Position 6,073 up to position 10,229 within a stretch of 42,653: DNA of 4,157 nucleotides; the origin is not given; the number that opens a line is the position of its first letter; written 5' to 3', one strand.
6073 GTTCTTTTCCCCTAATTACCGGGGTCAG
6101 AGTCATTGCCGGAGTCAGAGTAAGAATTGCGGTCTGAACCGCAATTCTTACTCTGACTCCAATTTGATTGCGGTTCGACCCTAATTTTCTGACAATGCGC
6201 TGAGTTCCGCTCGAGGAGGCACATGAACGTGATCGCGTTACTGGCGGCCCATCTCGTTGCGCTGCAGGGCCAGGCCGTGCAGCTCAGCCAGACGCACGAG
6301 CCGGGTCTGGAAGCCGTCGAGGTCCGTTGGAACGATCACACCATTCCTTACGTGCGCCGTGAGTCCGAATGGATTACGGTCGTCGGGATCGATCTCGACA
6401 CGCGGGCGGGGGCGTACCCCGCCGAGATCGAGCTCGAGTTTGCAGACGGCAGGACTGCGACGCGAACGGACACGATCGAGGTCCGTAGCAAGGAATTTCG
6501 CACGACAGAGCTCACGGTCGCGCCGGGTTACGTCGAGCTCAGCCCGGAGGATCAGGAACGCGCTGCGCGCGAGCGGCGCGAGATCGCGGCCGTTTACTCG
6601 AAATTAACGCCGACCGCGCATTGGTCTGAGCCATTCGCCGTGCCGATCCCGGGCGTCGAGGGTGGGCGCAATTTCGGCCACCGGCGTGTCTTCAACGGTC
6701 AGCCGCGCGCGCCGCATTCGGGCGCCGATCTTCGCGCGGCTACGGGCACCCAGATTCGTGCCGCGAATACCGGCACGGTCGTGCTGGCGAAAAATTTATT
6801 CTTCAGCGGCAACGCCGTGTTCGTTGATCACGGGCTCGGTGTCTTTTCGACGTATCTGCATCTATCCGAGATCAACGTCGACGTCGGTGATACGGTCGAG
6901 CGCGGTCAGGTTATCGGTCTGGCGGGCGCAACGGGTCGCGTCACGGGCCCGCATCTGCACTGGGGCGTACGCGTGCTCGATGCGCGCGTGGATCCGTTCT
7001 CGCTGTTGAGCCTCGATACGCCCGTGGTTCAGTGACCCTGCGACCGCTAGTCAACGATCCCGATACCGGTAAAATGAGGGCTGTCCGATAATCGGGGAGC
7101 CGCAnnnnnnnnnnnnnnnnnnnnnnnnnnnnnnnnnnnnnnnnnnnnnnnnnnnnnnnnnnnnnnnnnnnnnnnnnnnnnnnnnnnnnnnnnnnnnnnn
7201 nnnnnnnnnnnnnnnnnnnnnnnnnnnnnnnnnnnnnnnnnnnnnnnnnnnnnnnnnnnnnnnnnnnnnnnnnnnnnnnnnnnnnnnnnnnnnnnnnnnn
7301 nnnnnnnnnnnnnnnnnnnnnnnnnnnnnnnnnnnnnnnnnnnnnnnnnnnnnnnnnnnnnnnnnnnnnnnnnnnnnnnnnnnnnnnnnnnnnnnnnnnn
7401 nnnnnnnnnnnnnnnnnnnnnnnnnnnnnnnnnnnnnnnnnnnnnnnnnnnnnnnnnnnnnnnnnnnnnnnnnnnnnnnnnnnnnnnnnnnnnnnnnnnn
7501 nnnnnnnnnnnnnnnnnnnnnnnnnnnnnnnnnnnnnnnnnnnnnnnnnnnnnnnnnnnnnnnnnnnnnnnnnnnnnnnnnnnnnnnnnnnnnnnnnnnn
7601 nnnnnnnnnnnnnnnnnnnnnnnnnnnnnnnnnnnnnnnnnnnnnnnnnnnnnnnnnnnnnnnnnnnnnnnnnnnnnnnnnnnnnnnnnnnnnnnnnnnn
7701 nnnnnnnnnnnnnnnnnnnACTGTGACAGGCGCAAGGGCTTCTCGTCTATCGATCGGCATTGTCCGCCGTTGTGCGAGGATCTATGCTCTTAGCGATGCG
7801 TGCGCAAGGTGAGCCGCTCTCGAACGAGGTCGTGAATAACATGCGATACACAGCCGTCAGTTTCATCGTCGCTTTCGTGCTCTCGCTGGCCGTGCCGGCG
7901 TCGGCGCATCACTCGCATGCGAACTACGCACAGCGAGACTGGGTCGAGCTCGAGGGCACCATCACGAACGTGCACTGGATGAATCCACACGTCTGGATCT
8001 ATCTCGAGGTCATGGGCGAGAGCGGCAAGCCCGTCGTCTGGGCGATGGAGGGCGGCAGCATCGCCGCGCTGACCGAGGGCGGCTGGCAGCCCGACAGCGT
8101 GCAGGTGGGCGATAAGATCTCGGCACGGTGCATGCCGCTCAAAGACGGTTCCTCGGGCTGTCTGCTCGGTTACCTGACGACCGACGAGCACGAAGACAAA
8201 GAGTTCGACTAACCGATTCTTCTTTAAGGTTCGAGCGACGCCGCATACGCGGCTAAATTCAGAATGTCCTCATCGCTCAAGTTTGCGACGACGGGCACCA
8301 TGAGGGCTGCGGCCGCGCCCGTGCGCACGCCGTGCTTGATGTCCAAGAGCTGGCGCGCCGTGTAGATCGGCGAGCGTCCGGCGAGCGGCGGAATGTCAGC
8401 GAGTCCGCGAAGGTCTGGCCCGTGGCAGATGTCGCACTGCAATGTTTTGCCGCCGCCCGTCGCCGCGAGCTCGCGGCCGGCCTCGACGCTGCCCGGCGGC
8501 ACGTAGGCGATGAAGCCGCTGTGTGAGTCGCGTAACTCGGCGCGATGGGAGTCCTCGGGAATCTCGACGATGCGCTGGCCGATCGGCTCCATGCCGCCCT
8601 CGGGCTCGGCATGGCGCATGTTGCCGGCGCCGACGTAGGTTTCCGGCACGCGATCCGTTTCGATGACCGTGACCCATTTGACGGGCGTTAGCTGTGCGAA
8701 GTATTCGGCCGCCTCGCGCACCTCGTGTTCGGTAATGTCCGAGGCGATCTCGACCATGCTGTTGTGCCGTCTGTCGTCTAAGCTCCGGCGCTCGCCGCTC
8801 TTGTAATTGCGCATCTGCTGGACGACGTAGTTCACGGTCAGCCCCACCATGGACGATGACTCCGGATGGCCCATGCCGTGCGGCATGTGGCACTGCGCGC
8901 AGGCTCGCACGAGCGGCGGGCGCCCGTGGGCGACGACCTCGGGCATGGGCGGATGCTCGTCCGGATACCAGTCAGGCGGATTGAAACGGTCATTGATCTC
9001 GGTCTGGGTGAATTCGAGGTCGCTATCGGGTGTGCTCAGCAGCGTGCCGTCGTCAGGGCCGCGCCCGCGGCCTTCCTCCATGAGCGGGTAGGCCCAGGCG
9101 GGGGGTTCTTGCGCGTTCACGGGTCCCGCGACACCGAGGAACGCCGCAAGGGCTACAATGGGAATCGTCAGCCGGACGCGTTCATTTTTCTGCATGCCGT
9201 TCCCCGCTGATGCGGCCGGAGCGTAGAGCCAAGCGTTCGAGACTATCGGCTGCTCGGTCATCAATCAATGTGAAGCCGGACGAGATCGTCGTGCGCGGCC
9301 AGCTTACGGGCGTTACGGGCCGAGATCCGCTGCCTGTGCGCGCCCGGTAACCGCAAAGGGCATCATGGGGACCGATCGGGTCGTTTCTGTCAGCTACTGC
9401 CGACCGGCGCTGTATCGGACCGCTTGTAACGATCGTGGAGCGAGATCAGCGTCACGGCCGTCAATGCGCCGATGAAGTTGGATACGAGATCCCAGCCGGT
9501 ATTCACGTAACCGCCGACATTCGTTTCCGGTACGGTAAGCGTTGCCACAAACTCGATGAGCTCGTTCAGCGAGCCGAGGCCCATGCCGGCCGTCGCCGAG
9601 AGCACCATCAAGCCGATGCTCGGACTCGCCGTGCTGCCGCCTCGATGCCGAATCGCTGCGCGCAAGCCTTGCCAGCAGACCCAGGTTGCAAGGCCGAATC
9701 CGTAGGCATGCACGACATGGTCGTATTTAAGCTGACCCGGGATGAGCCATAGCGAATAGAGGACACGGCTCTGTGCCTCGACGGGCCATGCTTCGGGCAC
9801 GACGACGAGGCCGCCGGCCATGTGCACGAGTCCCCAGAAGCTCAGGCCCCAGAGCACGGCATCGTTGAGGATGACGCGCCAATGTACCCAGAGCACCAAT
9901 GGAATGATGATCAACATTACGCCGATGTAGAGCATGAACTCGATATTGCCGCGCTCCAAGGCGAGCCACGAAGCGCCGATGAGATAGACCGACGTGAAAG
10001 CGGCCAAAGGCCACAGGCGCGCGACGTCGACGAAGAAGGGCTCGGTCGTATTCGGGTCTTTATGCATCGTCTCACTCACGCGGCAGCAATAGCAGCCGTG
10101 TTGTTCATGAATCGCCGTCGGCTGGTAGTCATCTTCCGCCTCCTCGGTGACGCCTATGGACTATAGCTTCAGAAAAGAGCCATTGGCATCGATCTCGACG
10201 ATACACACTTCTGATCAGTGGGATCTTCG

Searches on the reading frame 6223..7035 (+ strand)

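Call 7: search_protein_families(library=pfam, proteins=[window:6223-7035:+], max_evalue=0.01)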
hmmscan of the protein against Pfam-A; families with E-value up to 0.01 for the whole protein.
window:6223-7035:+ (270 aa): 2 families
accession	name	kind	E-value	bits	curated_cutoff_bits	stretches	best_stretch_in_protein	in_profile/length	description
PF01551.29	Peptidase_M23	-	5.8e-30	103.8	28.7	1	164-258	2-96/96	Peptidase family M23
PF18421.7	Peptidase_M23_N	-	0.0016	18.8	25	1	33-66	21-55/73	Peptidase family M23 N-terminal domain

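Call 76: search_protein_families(library=padloc, proteins=[window:6223-7035:+], max_evalue=0.001)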
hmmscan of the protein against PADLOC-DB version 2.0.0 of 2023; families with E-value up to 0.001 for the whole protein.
window:6223-7035:+ (270 aa): 0 families

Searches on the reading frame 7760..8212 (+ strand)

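Call 7: search_protein_families(library=pfam, proteins=[window:7760-8212:+], max_evalue=0.01)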
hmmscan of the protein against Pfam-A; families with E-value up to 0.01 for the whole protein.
window:7760-8212:+ (150 aa): 1 family
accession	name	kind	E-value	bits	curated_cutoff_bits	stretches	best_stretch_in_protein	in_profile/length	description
PF19649.4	DUF6152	-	3.6e-28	97.9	27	1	40-133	2-95/98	Family of unknown function (DUF6152)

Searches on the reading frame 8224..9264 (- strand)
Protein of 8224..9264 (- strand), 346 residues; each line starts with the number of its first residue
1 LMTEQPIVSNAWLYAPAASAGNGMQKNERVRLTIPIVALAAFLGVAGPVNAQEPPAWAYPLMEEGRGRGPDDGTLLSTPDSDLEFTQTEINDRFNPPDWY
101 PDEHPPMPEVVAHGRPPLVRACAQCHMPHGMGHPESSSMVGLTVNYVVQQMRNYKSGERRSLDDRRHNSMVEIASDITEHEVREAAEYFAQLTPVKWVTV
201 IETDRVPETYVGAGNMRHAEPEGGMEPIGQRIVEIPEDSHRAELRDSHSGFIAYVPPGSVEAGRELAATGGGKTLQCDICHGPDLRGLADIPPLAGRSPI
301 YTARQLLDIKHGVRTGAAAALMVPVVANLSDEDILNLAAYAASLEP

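Call 7: search_protein_families(library=pfam, proteins=[window:8224-9264:-], max_evalue=0.01)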
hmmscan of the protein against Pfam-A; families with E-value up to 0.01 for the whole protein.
window:8224-9264:- (346 aa): 2 families
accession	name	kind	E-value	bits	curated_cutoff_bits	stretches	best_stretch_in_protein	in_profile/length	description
PF13442.11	Cytochrome_CBB3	-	3.8e-09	37.2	27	1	276-340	13-67/68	Cytochrome C oxidase, cbb3-type, subunit III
PF00034.26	Cytochrom_C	-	4.5e-08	34.7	21.3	1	262-344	3-89/90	Cytochrome c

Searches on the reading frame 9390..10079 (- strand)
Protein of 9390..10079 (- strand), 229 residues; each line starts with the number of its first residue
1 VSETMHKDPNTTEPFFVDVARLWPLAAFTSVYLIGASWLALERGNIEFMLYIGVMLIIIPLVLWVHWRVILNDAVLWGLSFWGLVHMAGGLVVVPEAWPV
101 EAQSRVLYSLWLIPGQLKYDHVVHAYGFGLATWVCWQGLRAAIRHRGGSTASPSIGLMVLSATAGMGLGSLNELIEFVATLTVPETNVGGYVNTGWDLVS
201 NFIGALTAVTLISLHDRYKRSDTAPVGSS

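Call 7: search_protein_families(library=pfam, proteins=[window:9390-10079:-], max_evalue=0.01)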
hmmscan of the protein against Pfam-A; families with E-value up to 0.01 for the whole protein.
window:9390-10079:- (229 aa): 1 family
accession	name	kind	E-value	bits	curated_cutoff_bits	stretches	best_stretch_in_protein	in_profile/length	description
PF09997.14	DUF2238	-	7.8e-06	26.2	26.4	1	56-191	1-123/140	Predicted membrane protein (DUF2238)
